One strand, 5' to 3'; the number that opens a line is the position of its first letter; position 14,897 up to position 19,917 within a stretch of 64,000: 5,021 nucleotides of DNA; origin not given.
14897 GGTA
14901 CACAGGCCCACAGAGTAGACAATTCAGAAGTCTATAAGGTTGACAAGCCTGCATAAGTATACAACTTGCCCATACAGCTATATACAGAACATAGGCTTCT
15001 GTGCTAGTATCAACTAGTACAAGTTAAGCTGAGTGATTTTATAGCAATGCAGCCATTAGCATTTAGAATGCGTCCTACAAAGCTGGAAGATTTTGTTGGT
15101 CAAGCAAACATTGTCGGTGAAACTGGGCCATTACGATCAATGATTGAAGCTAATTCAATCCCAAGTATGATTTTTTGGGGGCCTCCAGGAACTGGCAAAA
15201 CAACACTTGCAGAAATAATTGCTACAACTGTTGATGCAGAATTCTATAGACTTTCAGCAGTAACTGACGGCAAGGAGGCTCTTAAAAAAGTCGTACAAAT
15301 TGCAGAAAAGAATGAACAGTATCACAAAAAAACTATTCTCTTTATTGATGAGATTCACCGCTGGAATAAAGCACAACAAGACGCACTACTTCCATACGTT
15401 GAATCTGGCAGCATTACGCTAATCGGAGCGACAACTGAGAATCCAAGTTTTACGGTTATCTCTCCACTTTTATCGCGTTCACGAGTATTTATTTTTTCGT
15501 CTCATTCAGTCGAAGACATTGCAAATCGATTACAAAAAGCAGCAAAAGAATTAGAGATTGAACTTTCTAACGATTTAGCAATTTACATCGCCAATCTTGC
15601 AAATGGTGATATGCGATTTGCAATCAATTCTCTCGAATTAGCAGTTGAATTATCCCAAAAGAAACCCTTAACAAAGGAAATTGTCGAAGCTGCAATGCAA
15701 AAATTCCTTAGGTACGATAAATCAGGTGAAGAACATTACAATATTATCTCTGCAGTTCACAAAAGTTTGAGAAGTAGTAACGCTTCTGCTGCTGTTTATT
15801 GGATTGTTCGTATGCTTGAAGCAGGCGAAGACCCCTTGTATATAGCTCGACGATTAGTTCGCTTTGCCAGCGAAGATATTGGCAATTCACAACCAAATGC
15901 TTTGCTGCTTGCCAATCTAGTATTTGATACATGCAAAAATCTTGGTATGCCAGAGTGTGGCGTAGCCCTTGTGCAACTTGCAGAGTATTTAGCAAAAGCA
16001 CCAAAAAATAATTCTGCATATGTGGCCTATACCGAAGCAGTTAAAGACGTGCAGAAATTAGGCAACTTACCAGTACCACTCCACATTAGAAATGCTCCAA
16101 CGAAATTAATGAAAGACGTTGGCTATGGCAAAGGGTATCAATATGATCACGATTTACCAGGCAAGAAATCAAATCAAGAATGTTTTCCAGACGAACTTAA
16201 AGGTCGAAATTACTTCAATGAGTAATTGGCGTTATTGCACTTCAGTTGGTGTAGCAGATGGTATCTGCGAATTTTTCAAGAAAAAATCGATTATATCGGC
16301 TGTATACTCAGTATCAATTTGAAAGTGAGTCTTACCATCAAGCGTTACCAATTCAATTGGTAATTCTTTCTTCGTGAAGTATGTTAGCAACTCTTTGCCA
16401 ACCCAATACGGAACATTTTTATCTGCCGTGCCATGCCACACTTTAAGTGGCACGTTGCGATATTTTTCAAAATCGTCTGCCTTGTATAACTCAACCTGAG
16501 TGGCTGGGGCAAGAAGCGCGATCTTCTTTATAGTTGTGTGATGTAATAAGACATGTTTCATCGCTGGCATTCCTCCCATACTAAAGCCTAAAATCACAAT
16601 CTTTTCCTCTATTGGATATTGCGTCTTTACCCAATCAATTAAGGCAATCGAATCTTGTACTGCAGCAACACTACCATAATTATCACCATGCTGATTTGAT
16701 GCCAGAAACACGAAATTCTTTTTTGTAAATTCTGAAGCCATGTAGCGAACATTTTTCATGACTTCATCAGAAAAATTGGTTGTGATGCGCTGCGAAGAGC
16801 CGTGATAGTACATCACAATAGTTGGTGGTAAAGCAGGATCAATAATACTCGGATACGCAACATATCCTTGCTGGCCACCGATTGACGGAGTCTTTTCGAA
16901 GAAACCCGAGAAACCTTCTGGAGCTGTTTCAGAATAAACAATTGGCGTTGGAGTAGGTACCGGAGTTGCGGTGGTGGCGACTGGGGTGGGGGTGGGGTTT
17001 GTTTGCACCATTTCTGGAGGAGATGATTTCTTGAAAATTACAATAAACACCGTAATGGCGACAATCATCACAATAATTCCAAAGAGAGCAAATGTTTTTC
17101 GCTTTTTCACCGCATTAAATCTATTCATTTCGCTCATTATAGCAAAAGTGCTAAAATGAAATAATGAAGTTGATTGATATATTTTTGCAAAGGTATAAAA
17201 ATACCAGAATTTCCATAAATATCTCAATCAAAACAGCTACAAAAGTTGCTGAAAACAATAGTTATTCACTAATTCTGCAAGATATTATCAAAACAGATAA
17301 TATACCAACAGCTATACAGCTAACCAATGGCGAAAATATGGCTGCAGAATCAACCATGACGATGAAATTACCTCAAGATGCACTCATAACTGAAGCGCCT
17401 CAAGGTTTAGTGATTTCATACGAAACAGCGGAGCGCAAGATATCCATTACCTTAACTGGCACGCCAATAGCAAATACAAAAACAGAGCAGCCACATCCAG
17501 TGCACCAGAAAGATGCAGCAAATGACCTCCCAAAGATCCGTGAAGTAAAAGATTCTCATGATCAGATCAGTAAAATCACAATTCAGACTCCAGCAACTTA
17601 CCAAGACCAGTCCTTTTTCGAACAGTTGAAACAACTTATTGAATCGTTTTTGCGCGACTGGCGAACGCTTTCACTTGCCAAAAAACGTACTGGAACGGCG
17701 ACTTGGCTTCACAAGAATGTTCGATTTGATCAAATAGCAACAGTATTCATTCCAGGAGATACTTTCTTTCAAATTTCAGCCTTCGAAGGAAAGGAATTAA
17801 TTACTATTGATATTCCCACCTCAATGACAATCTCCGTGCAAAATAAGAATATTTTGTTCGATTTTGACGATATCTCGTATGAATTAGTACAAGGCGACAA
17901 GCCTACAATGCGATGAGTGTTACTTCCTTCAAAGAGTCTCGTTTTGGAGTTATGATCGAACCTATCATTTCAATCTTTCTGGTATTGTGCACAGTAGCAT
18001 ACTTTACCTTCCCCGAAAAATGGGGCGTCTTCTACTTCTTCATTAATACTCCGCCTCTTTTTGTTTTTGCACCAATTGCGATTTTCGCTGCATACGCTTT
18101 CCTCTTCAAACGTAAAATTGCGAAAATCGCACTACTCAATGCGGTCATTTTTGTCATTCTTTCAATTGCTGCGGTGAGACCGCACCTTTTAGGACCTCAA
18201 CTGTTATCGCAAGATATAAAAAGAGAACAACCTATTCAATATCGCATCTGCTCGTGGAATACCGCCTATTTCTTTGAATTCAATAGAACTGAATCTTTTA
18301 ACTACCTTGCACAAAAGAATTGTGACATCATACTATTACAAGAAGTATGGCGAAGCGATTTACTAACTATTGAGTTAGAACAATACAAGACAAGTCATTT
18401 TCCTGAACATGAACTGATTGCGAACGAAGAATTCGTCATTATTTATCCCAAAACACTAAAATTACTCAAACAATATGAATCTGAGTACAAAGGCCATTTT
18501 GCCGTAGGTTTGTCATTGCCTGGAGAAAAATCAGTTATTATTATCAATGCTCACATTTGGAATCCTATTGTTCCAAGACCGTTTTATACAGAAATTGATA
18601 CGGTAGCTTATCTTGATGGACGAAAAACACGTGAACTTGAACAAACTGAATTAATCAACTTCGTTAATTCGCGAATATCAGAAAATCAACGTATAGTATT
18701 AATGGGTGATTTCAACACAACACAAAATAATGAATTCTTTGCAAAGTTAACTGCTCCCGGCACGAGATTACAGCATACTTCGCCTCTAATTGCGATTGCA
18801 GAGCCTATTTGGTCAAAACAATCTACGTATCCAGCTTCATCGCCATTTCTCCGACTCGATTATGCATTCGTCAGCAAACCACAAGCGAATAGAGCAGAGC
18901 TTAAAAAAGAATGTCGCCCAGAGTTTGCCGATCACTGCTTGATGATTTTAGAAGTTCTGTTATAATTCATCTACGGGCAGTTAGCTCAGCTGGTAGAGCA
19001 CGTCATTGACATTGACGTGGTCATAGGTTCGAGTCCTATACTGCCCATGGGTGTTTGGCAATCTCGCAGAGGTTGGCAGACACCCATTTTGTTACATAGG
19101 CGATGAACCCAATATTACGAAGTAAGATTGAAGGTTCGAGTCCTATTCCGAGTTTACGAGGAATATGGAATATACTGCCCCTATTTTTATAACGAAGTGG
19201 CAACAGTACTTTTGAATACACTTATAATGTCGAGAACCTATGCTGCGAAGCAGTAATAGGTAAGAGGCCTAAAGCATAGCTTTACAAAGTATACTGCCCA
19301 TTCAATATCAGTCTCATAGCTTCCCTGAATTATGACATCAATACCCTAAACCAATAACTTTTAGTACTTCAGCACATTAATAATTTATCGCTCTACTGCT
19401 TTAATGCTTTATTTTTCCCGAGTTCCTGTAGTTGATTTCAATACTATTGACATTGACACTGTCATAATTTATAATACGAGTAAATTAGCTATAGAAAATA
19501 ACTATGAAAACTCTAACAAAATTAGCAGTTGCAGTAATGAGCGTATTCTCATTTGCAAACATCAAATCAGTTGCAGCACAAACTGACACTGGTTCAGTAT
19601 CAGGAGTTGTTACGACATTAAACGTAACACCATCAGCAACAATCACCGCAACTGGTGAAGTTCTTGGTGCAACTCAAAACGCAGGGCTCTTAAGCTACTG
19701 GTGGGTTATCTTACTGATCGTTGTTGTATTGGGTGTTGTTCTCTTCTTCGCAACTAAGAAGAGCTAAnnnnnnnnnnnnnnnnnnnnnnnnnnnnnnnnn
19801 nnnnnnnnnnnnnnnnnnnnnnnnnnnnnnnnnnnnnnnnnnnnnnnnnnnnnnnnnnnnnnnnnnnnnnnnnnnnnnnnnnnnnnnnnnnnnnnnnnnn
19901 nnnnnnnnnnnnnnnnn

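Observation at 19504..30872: Candidate protein O-glycosylation or surface-glycan system: Thr-rich anchored mini-protein, two GT-C (PMT/ArnT-like) transferases, a GtrB/Dpm1-like polyprenol-P sugar synthase, flippase, GT2, GT4, acyltransferase and O-acetylesterase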

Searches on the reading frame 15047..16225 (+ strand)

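Call 6: search_protein_families(library=pfam, proteins=[window:15047-16225:+], max_evalue=0.001)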
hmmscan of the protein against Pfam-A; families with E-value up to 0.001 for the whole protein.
window:15047-16225:+ (392 aa): 18 families
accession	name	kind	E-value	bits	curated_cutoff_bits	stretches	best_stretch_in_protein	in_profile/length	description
PF12002.13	MgsA_C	-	1.7e-56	191.1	27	1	244-391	2-149/167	MgsA AAA+ ATPase C terminal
PF16193.11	AAA_assoc_2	-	2.8e-22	79.2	34.3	1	168-242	2-81/81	AAA C-terminal domain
PF00004.35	AAA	-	2.1e-18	67.5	21.2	1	41-149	1-127/131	ATPase family associated with various cellular activities (AAA)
PF05496.18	RuvB_N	-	7.8e-17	61.9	27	1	8-126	1-116/159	Holliday junction DNA helicase RuvB P-loop domain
PF07728.20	AAA_5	-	2.8e-08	34.3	22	1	41-165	2-134/139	AAA domain (dynein-related subfamily)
PF07726.17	AAA_3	-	1.3e-05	25.5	27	1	43-138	4-107/131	ATPase family associated with various cellular activities (AAA)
PF13173.12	AAA_14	-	1.6e-05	25.4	27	1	41-111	5-79/129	AAA domain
PF00158.32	Sigma54_activat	-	3.3e-05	24.1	20.2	0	94-133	93-132/168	Sigma-54 interaction domain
PF07724.20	AAA_2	-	4.4e-05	24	27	1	38-124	3-105/166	AAA domain (Cdc48 subfamily)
PF01078.27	Mg_chelatase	-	6.4e-05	22.9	20.3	0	39-60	23-44/207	Magnesium chelatase, subunit ChlI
PF20720.3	nSTAND3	-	7.7e-05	22.9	27.2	1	42-103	21-74/155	Novel STAND NTPase 3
PF05673.19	DUF815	-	0.00015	21.4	23.8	1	35-103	50-116/249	Protein of unknown function (DUF815)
PF00910.28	RNA_helicase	-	0.00016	22.5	21.5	1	42-130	2-87/105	RNA helicase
PF21960.2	RCF1-5-like_lid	-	0.00019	21.7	27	1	161-197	2-39/43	RCF1/5-like, AAA+ ATPase lid domain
PF13191.12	AAA_16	-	0.00029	21.8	32.6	0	36-65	22-51/167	AAA ATPase domain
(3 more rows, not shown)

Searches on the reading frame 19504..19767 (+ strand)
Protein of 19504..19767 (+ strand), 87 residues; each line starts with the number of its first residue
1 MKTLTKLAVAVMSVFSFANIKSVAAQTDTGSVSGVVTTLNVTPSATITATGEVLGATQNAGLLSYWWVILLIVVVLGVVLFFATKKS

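Call 4: search_protein_families(library=pfam, proteins=[window:19504-19767:+], max_evalue=0.01)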
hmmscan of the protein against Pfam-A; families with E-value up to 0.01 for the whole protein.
window:19504-19767:+ (87 aa): 0 families

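Call 7: search_protein_families(library=ncbifam, proteins=[window:19504-19767:+], max_evalue=0.1)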
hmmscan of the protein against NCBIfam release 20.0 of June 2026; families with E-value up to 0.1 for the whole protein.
window:19504-19767:+ (87 aa): 1 family
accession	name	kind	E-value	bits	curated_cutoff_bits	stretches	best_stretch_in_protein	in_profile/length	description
NF003831.1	PRK05419.1-2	equivalog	0.022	14.3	130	1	20-83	40-103/212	protein-methionine-sulfoxide reductase heme-binding subunit MsrQ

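Call 8: search_protein_families(library=pfam, proteins=[window:19504-19767:+], max_evalue=10)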
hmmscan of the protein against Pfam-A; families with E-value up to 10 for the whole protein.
window:19504-19767:+ (87 aa): 2 families
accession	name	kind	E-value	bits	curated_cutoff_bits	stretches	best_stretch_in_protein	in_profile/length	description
PF13980.11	UPF0370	-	0.15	12.6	28.1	1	62-79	4-19/61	Uncharacterised protein family (UPF0370)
PF16982.10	Flp1_like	-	0.6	10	33.5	1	68-83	14-29/49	Putative Flagellin, Flp1-like, domain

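Call 75: list_cluster_members(proteins=[P0001, P0003, window:19504-19767:+, window:24826-25845:+, window:29913-30872:-, window:13469-14956:+])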
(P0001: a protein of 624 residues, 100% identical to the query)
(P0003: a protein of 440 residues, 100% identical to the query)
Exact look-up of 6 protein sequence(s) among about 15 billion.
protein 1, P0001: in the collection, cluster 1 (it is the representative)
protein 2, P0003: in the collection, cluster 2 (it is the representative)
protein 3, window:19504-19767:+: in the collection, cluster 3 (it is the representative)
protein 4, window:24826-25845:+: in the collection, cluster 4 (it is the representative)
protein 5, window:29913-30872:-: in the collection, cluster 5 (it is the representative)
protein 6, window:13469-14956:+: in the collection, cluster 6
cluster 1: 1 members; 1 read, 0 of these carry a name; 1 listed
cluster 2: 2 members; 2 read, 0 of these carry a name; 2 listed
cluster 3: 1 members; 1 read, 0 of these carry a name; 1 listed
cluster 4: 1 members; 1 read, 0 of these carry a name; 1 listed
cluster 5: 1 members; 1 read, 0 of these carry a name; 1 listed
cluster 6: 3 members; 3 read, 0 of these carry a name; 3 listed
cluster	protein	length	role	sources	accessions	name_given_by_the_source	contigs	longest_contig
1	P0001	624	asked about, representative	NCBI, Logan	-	-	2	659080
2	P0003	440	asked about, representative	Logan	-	-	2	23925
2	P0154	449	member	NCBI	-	-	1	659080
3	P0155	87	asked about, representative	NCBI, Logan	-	-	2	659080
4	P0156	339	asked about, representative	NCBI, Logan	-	-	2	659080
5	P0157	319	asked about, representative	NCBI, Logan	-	-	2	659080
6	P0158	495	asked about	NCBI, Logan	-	-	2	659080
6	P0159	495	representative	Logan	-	-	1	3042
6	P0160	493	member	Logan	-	-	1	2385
